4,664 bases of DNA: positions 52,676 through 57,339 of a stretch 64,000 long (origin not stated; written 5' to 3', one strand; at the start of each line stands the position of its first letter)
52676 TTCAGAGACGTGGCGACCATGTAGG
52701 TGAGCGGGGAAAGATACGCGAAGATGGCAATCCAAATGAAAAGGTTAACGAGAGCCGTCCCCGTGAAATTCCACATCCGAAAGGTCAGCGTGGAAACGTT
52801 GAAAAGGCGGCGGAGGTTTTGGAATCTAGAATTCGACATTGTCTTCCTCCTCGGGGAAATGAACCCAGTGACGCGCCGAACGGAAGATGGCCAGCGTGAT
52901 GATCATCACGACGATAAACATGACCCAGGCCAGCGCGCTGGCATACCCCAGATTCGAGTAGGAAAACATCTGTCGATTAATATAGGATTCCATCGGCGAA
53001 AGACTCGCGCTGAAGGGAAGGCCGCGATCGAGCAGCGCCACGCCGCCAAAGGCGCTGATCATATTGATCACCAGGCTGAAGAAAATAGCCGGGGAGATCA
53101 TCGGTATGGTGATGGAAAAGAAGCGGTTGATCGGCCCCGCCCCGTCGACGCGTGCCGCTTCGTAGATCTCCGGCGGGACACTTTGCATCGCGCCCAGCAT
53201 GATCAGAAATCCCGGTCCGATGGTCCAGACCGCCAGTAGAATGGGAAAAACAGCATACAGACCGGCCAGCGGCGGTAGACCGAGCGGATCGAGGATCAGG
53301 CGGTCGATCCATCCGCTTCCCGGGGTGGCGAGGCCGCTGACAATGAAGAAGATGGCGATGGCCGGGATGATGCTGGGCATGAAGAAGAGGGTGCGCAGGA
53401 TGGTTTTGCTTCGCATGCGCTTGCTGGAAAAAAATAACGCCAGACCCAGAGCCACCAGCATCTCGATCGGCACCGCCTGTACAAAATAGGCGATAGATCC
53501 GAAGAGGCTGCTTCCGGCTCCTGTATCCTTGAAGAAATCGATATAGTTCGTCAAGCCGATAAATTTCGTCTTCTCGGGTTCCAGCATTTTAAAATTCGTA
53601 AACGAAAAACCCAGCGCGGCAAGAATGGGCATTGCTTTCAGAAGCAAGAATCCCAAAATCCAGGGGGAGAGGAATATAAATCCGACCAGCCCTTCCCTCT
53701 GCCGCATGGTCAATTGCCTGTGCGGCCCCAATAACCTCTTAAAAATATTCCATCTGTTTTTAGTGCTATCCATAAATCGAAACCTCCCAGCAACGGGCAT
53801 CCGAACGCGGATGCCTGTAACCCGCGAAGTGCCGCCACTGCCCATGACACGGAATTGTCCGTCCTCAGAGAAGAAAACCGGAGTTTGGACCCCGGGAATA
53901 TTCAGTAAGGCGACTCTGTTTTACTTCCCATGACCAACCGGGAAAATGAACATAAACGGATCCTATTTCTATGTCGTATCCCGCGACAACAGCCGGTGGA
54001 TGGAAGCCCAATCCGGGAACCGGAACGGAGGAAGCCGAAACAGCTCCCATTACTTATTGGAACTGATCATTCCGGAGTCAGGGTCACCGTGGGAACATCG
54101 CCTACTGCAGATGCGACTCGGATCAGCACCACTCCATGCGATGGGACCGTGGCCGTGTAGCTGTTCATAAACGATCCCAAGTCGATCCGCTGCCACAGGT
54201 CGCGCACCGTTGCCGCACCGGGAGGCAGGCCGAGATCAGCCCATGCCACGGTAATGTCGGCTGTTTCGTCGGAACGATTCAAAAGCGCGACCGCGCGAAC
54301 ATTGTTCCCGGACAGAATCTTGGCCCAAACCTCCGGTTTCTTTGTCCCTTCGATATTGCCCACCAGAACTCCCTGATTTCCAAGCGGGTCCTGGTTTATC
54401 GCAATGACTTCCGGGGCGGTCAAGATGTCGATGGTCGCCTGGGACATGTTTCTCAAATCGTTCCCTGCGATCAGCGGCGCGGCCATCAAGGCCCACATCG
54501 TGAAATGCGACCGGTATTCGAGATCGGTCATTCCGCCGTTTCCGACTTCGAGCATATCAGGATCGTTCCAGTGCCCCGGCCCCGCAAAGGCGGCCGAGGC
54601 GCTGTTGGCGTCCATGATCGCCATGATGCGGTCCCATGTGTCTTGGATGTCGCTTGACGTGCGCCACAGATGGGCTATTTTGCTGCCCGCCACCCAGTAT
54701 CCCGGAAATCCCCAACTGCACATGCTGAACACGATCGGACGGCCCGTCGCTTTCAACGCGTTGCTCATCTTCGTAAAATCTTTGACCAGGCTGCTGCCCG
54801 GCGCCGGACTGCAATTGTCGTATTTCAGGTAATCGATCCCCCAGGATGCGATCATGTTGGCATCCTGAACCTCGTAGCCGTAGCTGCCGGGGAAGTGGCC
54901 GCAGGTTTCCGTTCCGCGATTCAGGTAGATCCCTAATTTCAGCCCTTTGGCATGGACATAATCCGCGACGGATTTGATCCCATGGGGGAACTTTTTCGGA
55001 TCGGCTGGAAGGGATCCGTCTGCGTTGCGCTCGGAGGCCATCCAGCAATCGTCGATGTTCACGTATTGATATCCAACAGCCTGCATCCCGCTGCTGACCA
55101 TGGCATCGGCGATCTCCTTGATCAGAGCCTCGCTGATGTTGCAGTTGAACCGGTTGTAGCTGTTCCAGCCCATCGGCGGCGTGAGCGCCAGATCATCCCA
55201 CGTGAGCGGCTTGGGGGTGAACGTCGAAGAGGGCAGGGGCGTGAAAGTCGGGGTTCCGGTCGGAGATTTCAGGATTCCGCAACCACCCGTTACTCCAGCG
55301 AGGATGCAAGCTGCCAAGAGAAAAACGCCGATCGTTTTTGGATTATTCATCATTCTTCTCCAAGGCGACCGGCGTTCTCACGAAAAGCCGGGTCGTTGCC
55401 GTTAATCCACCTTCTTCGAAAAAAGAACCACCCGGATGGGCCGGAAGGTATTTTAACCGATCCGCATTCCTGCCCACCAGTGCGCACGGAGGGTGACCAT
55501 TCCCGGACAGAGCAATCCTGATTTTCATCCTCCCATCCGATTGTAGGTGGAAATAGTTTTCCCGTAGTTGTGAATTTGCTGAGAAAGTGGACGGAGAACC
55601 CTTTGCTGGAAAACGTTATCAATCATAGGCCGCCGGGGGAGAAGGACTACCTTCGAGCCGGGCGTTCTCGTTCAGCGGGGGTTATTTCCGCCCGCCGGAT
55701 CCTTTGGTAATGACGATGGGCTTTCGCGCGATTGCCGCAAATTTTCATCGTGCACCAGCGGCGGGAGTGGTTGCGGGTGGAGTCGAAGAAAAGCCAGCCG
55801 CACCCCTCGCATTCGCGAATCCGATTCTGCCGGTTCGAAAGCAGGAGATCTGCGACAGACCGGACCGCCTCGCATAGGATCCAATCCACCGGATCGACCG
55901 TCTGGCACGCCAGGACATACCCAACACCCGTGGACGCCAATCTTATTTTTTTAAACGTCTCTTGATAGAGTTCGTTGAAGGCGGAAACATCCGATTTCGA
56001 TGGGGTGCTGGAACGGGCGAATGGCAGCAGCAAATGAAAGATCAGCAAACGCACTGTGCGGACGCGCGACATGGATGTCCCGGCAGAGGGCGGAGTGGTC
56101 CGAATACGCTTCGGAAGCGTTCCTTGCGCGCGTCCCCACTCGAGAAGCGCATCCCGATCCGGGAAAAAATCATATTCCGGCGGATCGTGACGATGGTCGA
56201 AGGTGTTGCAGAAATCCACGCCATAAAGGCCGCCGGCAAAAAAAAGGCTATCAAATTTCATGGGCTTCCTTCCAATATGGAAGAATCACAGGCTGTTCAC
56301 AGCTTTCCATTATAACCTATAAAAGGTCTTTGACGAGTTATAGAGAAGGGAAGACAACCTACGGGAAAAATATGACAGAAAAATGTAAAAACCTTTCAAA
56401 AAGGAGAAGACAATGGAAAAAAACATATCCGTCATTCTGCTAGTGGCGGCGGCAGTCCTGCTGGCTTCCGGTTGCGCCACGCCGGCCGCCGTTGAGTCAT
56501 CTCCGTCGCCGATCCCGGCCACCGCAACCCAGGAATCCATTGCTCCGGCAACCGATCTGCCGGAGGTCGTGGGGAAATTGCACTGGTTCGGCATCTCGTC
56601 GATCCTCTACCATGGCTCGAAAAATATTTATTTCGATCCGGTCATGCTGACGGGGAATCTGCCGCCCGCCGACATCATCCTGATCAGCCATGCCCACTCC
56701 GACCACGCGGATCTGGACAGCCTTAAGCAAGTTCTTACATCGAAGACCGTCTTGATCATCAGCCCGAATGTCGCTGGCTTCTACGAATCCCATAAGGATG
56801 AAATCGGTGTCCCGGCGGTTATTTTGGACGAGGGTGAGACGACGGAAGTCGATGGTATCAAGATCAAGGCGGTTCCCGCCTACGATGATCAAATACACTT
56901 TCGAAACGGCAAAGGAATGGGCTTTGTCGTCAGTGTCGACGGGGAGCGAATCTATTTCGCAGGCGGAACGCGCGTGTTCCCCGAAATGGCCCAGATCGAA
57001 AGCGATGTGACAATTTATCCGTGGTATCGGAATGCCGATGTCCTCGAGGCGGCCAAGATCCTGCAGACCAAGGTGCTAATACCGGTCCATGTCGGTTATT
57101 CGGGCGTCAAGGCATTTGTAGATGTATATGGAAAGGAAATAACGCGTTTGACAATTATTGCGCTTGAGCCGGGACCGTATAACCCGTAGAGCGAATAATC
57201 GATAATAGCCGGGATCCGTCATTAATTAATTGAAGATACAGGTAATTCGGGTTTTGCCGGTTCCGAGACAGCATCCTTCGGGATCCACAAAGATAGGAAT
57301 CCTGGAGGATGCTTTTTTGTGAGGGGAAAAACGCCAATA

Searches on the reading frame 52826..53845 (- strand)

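Call 17: search_protein_families(library=pfam, proteins=[window:52826-53845:-])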
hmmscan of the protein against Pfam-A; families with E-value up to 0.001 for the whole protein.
window:52826-53845:- (339 aa): 1 family
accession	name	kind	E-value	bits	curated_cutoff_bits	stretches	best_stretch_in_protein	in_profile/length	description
PF00528.27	BPD_transp_1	-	2.1e-14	54.1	26.4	1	135-322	4-173/184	Binding-protein-dependent transport system inner membrane component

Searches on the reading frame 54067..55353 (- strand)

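Call 17: search_protein_families(library=pfam, proteins=[window:54067-55353:-])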
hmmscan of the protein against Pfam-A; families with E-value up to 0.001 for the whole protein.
window:54067-55353:- (428 aa): 3 families
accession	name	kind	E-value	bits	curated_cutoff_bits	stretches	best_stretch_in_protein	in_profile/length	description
PF16499.11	Melibiase_2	-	4.6e-84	282.5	23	1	58-322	1-284/284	Alpha galactosidase A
PF17801.7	Melibiase_C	-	7.6e-19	68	22.9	1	339-413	3-71/71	Alpha galactosidase C-terminal beta sandwich domain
PF02065.24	Melibiase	-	6.4e-05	22.5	27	1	64-144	46-124/347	Melibiase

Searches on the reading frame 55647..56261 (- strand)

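Call 17: search_protein_families(library=pfam, proteins=[window:55647-56261:-])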
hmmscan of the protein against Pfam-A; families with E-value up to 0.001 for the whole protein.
window:55647-56261:- (204 aa): 2 families
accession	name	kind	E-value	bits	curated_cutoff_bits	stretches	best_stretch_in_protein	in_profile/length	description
PF11706.13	zf-CGNR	-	3.6e-17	62.3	24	1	147-187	1-43/44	CGNR zinc finger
PF07336.16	ABATE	-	1.6e-09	38.9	24.4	1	15-140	5-127/130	Putative stress-induced transcription regulator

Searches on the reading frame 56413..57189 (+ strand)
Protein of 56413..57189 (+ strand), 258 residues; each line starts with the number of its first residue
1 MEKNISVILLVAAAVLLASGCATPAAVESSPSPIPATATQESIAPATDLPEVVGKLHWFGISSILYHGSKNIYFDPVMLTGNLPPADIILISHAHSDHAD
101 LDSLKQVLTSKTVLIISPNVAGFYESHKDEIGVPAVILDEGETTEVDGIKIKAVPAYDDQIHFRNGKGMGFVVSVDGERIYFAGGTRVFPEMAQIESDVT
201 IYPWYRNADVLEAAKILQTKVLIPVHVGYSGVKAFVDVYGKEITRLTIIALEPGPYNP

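Call 24: search_protein_families(library=pfam, proteins=[window:56413-57189:+], max_evalue=0.01)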
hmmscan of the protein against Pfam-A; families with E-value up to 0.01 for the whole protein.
window:56413-57189:+ (258 aa): 2 families
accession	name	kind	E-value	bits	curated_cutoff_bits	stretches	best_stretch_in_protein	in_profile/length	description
PF13483.12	Lactamase_B_3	-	2.5e-18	67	24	1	55-226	1-160/160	Beta-lactamase superfamily domain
PF12706.13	Lactamase_B_2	-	1.1e-17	64.7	27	1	75-203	20-163/200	Beta-lactamase superfamily domain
